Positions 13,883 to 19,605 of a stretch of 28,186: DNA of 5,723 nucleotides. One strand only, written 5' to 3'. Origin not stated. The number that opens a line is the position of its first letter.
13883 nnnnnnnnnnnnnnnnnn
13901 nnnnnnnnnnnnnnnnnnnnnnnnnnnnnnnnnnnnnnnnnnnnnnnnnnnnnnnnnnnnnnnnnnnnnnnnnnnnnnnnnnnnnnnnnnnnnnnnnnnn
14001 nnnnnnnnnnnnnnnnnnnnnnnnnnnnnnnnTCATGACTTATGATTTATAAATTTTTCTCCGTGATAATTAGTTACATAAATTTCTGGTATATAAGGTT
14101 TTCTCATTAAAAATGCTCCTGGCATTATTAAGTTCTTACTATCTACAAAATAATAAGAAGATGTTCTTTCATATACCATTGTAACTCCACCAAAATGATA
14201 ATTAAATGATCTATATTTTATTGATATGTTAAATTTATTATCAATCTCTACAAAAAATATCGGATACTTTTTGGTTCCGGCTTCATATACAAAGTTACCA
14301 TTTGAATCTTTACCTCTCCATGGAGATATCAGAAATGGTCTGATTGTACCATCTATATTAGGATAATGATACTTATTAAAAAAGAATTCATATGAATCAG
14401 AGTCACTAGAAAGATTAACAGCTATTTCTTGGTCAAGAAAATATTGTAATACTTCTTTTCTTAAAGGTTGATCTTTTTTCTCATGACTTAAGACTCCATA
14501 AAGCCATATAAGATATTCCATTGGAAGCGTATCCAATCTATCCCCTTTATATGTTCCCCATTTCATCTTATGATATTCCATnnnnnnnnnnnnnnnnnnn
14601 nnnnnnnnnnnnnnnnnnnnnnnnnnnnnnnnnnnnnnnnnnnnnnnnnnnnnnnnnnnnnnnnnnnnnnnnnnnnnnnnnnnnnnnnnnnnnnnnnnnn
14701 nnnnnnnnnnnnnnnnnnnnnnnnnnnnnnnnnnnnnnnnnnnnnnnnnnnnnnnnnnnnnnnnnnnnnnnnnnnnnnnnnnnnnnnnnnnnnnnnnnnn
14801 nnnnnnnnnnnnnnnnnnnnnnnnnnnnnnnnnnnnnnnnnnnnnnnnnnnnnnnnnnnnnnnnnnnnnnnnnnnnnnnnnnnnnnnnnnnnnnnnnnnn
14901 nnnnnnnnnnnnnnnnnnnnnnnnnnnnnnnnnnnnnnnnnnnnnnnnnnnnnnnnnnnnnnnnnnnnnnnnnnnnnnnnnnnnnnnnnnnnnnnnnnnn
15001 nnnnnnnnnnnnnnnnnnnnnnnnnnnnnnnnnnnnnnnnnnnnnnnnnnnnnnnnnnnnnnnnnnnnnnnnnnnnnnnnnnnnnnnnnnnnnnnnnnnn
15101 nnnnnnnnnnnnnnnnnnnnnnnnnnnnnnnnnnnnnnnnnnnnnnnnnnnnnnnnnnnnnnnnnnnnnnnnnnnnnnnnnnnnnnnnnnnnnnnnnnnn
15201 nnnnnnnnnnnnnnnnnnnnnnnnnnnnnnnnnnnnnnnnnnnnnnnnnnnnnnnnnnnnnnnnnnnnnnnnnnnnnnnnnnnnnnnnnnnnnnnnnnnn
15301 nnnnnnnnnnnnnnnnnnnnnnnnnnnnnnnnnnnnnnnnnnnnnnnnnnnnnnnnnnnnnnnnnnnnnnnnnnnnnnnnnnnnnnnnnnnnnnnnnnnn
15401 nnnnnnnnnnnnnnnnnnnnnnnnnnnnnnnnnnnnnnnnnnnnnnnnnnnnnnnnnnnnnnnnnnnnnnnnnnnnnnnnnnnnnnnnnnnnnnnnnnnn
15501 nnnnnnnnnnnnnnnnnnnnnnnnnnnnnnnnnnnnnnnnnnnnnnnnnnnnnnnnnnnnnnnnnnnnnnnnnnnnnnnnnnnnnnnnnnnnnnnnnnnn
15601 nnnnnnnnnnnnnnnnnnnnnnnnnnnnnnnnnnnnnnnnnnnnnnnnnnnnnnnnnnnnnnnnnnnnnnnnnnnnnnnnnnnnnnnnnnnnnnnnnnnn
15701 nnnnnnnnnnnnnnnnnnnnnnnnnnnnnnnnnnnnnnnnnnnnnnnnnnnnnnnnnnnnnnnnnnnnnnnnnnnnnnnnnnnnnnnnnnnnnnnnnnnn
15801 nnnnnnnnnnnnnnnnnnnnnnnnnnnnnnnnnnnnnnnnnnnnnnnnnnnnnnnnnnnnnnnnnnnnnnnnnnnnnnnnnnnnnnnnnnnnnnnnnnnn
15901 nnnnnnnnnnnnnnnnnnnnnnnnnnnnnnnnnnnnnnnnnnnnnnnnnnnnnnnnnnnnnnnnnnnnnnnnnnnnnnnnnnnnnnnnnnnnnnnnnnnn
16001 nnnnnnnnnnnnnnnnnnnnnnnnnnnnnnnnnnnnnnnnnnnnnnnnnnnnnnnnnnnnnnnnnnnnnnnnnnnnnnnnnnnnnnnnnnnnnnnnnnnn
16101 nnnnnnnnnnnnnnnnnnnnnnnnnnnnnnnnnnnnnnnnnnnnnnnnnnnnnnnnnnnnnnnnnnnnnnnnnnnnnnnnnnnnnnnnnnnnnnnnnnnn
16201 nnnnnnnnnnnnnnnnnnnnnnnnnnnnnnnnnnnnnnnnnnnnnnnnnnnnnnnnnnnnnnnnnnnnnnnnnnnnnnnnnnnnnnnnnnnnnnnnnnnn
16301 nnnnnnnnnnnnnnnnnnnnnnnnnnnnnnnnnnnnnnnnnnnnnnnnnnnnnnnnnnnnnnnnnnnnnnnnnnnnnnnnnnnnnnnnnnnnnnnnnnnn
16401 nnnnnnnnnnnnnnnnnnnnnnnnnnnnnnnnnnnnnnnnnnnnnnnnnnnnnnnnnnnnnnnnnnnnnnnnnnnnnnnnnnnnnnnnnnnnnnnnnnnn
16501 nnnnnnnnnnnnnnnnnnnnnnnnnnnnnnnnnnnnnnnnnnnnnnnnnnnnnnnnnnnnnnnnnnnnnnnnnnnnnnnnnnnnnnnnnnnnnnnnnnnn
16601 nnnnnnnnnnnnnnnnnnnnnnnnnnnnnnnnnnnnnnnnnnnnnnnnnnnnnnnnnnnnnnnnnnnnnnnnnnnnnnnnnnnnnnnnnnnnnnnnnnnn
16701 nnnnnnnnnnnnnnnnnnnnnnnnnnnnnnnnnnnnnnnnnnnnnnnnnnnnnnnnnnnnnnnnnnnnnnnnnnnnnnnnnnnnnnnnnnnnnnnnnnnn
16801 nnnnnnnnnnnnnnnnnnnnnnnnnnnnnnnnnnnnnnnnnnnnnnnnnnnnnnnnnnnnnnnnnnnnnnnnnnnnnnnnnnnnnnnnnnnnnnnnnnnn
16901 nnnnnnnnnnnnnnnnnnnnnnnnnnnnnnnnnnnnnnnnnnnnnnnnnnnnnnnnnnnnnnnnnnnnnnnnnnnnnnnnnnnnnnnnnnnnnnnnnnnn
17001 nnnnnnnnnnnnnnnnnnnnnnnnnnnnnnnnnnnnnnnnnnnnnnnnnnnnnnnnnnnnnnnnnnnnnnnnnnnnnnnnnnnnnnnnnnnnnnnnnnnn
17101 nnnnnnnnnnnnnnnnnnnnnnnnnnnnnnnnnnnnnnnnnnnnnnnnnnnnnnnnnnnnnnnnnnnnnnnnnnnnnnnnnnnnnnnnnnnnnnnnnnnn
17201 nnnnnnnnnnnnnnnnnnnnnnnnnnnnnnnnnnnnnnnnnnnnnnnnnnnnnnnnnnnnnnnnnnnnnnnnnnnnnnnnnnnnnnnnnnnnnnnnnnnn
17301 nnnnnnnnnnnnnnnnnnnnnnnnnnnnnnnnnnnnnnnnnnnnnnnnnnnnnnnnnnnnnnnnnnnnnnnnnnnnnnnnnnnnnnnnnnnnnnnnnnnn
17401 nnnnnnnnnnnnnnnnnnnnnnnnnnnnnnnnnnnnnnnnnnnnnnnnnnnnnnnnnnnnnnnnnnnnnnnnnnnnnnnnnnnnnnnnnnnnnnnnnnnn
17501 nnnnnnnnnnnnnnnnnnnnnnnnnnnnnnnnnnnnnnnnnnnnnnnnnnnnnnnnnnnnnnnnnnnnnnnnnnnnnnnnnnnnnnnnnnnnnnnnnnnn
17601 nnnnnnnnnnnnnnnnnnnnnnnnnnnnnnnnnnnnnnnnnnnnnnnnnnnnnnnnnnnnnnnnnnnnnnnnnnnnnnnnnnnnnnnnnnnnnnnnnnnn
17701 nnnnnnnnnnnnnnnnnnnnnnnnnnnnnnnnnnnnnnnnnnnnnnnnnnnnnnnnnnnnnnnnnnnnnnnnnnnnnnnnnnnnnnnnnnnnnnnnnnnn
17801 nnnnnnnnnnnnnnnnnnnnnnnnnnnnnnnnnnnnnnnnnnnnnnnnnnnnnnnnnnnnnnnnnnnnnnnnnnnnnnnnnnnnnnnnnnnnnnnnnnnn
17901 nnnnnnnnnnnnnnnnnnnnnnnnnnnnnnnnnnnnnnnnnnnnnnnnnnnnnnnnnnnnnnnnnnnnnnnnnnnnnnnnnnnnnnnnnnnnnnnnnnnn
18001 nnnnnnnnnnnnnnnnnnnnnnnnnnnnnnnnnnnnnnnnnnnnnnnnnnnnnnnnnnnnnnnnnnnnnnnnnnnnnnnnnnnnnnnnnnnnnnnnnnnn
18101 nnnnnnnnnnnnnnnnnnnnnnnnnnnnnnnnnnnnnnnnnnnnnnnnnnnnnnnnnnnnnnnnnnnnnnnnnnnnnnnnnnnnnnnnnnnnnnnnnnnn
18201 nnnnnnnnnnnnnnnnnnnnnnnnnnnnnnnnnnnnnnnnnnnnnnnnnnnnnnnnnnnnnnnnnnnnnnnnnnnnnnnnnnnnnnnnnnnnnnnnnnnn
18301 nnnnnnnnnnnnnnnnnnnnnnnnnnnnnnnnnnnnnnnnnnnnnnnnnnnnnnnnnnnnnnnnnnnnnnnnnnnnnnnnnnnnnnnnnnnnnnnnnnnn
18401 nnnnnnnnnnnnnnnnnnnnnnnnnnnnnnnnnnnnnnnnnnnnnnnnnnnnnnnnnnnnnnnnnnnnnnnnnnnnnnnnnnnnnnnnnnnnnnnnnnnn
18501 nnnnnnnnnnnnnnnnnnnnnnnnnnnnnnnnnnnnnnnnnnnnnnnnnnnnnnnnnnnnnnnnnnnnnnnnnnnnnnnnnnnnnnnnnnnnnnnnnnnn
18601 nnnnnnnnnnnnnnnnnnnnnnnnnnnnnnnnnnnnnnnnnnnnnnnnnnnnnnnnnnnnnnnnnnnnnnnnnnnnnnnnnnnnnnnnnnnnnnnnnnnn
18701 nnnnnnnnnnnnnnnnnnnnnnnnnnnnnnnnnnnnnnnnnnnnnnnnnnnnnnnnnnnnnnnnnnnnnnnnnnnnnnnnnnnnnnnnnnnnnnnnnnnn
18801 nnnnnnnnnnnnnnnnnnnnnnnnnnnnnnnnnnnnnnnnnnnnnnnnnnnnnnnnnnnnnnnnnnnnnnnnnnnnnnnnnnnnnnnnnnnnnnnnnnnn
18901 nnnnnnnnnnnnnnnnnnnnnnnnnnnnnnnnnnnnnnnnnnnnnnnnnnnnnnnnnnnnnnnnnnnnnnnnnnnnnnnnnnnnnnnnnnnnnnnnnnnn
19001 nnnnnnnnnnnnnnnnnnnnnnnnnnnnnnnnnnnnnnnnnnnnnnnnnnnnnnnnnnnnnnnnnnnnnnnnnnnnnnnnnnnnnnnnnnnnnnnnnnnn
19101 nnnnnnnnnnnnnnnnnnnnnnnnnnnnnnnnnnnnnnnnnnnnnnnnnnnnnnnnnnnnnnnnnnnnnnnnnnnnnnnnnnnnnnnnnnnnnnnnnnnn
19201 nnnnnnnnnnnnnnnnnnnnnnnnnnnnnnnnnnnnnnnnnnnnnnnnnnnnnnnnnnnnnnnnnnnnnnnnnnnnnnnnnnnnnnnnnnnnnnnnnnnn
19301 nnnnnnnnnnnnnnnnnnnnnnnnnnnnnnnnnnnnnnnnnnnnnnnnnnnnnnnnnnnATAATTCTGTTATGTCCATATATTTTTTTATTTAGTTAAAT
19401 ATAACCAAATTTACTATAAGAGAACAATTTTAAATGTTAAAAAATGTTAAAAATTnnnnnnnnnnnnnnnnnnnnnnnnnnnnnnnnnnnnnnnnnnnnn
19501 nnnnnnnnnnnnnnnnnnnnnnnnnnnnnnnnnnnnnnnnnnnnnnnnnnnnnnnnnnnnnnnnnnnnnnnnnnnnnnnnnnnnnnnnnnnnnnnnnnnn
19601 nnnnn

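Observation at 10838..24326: Upstream genes terminate inside the cassette: the TAA stop is the second TGTTAA, so genes and promoters were duplicated as units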

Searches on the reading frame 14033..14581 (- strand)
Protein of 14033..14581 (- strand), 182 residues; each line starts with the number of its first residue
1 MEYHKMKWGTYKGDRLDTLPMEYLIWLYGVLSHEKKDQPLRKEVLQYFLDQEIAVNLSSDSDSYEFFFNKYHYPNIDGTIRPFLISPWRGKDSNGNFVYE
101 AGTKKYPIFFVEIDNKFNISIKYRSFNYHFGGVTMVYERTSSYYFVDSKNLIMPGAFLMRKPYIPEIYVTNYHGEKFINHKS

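Call 9: search_protein_families(library=pfam, proteins=[window:14033-14581:-], max_evalue=0.01)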
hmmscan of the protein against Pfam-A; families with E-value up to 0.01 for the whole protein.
window:14033-14581:- (182 aa): 1 family
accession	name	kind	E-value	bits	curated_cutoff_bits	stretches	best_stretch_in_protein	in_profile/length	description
PF12843.12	QSregVF_b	-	0.0018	18.5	22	1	4-27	11-34/66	Putative quorum-sensing-regulated virulence factor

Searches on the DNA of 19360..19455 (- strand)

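Call 62: search_dna_similar(query=window:19360-19455:-, collection=phages, mode=distant, max_evalue=1, max_rows=30)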
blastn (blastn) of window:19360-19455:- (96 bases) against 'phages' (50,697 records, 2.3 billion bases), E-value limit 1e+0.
Records with a match: 74; places in all: 81; records where one place covers at least 80% of the query: 0.
Best place of each record, by identity: >=99% 3; 95-99% 6; 90-95% 17; 80-90% 46; 60-80% 2.
By first word of the organism name: Enterococcus 29; Riemerella 8; Cellulophaga 7; Mycoplasma 4; Bacillus 4; Morganella 2; Lactococcus 2; Alces 2; Synechococcus 2; Microvirus 2; and 11 more.
By host as written in the record: Enterococcus faecalis 13; - 12; Enterococcus sp. 4; Bacillus anthracis ST-1 4; Riemerella sp. 3; Enterococcus faecalis 6 2; Morganella sp. 2; Lactococcus lactis 2; and 26 more.
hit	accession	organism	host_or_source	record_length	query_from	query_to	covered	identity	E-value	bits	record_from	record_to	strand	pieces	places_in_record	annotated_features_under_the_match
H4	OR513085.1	Chryseobacterium phage MA9V-2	Chryseobacterium indologenes MA9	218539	1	73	76%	76.3%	2e-3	46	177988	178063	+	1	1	hypothetical protein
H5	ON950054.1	Tenacibaculum phage Larrie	Tenacibaculum sp.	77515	3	73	74%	75.0%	9e-1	37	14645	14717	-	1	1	hypothetical protein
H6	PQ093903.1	Enterococcus phage A155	Enterococcus faecalis V583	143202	21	70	52%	82.4%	2e-3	46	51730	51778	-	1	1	hypothetical protein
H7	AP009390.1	Enterococcus phage EF24C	Enterococcus faecalis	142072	21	70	52%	82.4%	2e-3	46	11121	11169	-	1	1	hypothetical protein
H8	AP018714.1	Enterococcus phage phiEF17H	-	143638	21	70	52%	82.4%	2e-3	46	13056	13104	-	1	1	hypothetical protein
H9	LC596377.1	Enterococcus phage phi EF7H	Enterococcus faecalis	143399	21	70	52%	82.4%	2e-3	46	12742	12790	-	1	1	hypothetical protein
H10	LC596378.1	Enterococcus phage phi EF14H1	Enterococcus faecalis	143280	21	70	52%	82.4%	2e-3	46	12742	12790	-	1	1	hypothetical protein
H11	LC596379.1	Enterococcus phage phi EF19G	Enterococcus faecalis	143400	21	70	52%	82.4%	2e-3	46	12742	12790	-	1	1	hypothetical protein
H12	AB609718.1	Enterococcus phage phiEF24C-P2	Enterococcus faecalis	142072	21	70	52%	82.4%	2e-3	46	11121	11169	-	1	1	none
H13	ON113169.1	Enterococcus phage vB_OCPT_Bob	Enterococcus sp.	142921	21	70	52%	82.4%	2e-3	46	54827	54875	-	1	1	hypothetical protein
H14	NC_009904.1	Enterococcus phage EF24C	Enterococcus faecalis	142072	21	70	52%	82.4%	2e-3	46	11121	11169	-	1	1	hypothetical protein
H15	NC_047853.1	Enterococcus phage phiEF24C-P2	Enterococcus faecalis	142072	21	70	52%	82.4%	2e-3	46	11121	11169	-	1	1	none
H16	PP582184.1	Enterococcus phage vB_Efs25_KEN11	Enterococcus faecalis 6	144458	21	70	52%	82.4%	2e-3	46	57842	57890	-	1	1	hypothetical protein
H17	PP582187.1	Enterococcus phage vB_Efs6_KEN16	Enterococcus faecalis 6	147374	21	70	52%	82.4%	2e-3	46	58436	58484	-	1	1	hypothetical protein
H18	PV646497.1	Enterococcus phage CUB-FS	Enterococcus faecalis ATCC 51299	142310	21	70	52%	82.4%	2e-3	46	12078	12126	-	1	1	hypothetical protein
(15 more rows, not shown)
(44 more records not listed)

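Call 63: get_annotated_region(hit=H4, flank=12000)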
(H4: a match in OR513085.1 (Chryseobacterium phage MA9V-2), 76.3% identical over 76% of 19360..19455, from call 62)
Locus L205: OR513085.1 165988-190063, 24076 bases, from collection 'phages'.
description: Chryseobacterium phage MA9V-2, complete genome.
organism: Chryseobacterium phage MA9V-2 (NCBI taxid 3076797)
taxonomy: Viruses; Duplodnaviria; Heunggongvirae; Uroviricota; Caudoviricetes
host: Chryseobacterium indologenes MA9; source: Medical sewage; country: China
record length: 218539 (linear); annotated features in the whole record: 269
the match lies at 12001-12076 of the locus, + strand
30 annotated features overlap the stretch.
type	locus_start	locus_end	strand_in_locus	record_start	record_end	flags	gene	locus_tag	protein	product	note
CDS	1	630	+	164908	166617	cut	-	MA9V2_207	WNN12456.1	capsid assembly protein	-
CDS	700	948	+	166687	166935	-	-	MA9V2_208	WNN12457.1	hypothetical protein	-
CDS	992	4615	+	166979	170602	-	-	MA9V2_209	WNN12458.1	prohead core protein serine protease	-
CDS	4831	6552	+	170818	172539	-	-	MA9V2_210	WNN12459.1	major capsid protein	-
CDS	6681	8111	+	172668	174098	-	-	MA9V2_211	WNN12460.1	endonuclease-like protein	-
CDS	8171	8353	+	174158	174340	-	-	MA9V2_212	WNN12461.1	hypothetical protein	-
CDS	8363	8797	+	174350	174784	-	-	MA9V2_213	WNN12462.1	hypothetical protein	-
CDS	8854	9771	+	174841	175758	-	-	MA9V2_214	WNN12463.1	hypothetical protein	-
CDS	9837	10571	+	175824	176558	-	-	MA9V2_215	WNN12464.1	hypothetical protein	-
CDS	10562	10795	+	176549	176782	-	-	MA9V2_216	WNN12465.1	hypothetical protein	-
CDS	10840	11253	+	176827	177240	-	-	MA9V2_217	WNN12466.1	hypothetical protein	-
CDS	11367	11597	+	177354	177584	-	-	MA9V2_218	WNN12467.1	hypothetical protein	-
CDS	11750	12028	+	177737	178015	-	-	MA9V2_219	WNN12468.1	hypothetical protein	-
CDS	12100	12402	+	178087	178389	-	-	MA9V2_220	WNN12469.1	hypothetical protein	-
CDS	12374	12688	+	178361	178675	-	-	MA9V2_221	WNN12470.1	hypothetical protein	-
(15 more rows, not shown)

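Call 64: get_annotated_region(hit=H5, flank=12000)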
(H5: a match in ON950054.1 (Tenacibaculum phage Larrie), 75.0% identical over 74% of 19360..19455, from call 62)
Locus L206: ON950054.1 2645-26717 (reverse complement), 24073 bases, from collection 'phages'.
description: Tenacibaculum phage Larrie, complete genome.
organism: Tenacibaculum phage Larrie (NCBI taxid 2968246)
taxonomy: Viruses; Duplodnaviria; Heunggongvirae; Uroviricota; Caudoviricetes; Cbastvirus
host: Tenacibaculum sp.; source: water; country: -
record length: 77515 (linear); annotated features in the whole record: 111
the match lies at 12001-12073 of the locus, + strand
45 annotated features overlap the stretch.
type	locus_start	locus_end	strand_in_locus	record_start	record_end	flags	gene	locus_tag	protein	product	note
CDS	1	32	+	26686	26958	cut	-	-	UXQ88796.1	hypothetical protein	-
CDS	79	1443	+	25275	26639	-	-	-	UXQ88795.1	portal protein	-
CDS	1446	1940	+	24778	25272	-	-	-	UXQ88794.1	hypothetical protein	-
CDS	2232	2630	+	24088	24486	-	-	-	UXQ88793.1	hypothetical protein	-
CDS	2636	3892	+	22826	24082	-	-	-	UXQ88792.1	terminase large subunit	-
CDS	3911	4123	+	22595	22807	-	-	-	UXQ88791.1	hypothetical protein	-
CDS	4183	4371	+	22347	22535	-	-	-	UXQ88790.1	hypothetical protein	-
CDS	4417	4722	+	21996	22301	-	-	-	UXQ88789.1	hypothetical protein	-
CDS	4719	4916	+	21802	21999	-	-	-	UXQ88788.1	hypothetical protein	-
CDS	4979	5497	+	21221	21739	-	-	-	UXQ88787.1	hypothetical protein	-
CDS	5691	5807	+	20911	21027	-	-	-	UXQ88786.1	hypothetical protein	-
CDS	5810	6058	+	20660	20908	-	-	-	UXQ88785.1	hypothetical protein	-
CDS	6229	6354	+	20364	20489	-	-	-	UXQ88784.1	hypothetical protein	-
CDS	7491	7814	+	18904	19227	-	-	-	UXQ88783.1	hypothetical protein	-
CDS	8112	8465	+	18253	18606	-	-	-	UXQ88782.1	hypothetical protein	-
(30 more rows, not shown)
